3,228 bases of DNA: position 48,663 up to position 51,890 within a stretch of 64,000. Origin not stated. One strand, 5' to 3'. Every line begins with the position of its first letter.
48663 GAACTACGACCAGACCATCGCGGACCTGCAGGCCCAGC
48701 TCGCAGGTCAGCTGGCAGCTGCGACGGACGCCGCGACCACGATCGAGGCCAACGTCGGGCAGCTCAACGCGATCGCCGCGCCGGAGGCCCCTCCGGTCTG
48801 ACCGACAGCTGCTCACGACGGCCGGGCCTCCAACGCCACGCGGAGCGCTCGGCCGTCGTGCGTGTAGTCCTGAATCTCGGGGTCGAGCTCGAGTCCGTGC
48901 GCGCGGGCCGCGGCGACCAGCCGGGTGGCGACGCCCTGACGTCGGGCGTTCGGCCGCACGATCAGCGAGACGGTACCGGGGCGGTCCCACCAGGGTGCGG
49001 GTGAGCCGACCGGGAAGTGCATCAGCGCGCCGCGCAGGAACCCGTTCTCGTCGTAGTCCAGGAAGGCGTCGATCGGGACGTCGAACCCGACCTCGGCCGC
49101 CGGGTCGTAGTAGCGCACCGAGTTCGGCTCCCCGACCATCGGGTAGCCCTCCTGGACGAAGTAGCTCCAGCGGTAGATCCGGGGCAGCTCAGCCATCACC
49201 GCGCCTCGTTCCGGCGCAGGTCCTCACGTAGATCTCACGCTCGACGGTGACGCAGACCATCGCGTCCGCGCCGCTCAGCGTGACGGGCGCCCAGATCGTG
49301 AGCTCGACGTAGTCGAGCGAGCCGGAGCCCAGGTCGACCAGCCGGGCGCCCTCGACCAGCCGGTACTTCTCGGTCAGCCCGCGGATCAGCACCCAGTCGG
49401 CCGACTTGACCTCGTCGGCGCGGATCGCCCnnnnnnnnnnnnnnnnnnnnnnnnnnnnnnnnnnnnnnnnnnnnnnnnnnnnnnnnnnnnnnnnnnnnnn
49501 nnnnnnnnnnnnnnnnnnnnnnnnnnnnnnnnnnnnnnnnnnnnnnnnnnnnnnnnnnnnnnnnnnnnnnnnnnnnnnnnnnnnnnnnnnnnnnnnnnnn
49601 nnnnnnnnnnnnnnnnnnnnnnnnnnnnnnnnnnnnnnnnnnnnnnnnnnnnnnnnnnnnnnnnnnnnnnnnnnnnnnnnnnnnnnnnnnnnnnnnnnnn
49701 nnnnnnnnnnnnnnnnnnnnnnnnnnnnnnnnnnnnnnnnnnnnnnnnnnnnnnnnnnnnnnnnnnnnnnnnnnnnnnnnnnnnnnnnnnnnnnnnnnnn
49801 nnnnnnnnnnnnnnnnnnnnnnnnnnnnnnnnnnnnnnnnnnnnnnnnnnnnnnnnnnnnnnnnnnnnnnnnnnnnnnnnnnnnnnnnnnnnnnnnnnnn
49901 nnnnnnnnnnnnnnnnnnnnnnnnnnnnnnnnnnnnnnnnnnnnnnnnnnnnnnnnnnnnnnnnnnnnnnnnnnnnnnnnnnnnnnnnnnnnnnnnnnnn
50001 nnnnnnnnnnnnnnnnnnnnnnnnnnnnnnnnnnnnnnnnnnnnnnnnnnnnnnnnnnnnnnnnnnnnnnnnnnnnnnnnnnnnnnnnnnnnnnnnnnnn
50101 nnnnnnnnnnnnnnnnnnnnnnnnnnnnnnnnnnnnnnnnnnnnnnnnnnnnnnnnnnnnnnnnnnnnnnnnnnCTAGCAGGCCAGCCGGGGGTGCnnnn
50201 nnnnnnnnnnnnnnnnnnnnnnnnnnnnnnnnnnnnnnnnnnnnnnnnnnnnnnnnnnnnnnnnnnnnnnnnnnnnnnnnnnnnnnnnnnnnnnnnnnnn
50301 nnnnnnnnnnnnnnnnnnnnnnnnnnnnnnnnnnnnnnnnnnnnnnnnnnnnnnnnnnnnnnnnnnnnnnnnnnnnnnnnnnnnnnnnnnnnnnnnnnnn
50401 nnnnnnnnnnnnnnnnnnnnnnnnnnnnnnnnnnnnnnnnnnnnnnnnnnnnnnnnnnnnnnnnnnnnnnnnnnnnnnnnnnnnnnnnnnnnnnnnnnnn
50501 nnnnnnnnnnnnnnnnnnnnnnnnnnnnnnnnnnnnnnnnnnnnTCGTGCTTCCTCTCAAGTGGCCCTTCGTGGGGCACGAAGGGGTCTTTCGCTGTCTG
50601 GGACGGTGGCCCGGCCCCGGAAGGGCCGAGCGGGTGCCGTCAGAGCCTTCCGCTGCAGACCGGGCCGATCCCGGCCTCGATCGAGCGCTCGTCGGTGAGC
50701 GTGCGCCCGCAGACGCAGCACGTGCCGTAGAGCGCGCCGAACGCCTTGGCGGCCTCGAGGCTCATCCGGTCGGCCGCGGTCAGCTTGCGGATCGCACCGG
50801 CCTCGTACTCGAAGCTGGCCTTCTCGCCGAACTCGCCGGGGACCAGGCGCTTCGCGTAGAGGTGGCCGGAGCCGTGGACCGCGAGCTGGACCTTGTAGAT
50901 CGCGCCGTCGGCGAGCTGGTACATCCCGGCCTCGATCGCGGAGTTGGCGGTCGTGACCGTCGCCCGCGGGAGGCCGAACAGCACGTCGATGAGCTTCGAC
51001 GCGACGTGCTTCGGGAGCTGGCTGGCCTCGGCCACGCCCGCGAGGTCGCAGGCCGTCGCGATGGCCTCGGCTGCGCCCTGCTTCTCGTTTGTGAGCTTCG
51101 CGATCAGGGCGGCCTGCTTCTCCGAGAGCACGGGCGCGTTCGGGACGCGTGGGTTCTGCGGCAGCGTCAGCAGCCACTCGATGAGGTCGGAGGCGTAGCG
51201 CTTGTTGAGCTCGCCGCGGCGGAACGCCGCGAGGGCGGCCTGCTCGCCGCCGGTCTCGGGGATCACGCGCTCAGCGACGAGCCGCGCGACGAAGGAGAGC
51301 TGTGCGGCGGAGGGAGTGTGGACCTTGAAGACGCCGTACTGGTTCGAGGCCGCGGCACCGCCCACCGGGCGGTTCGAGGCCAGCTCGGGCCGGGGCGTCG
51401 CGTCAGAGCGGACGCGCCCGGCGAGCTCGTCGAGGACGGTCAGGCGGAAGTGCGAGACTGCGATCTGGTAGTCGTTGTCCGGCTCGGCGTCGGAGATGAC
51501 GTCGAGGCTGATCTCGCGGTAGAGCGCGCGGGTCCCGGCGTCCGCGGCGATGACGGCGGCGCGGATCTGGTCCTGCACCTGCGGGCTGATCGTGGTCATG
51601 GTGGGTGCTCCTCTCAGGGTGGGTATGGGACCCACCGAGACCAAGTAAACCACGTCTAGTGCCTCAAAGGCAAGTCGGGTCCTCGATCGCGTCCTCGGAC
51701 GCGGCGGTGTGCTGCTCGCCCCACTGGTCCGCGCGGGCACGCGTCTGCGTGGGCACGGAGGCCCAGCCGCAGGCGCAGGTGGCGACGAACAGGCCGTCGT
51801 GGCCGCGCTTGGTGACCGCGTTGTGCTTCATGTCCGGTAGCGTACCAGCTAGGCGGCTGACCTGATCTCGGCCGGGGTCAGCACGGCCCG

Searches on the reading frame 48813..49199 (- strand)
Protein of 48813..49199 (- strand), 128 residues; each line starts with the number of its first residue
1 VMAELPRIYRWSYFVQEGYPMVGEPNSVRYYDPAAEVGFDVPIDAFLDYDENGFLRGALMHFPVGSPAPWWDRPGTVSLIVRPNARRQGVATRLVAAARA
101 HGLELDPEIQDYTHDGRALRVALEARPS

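Call 86: search_protein_families(library=pfam, proteins=[window:48813-49199:-], max_evalue=0.001)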
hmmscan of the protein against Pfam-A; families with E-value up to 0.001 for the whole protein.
window:48813-49199:- (128 aa): 2 families
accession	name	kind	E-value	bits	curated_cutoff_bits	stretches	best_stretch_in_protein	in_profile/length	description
PF13508.13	Acetyltransf_7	-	0.00042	21.1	27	1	77-103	32-62/84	Acetyltransferase (GNAT) domain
PF00583.31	Acetyltransf_1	-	0.00088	20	20.7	1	77-104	63-90/116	Acetyltransferase (GNAT) family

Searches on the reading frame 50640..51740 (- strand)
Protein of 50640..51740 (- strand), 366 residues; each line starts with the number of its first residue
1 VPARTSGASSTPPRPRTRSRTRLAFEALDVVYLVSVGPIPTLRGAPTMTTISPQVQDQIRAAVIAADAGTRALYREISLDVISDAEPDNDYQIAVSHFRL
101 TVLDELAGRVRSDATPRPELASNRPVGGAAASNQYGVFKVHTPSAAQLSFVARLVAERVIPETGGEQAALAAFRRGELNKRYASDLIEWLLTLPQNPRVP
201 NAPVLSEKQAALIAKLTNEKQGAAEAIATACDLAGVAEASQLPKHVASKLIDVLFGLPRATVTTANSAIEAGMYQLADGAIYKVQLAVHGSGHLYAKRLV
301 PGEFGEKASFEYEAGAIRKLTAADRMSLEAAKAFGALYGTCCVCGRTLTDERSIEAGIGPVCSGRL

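Call 14: search_protein_families(library=phrogs, proteins=[window:50640-51740:-], max_evalue=0.00001)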
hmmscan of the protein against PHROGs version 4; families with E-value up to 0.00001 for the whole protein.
window:50640-51740:- (366 aa): 4 families
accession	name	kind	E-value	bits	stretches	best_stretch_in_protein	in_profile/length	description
phrog_636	-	unknown function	9.5e-35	122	1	137-365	32-231/254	-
phrog_4046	-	unknown function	4.3e-17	63.5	1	205-365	143-298/301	-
phrog_12580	-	unknown function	5.5e-13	49.7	1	268-364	164-254/256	-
phrog_6032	-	unknown function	2.7e-11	44.8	1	327-365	235-273/296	-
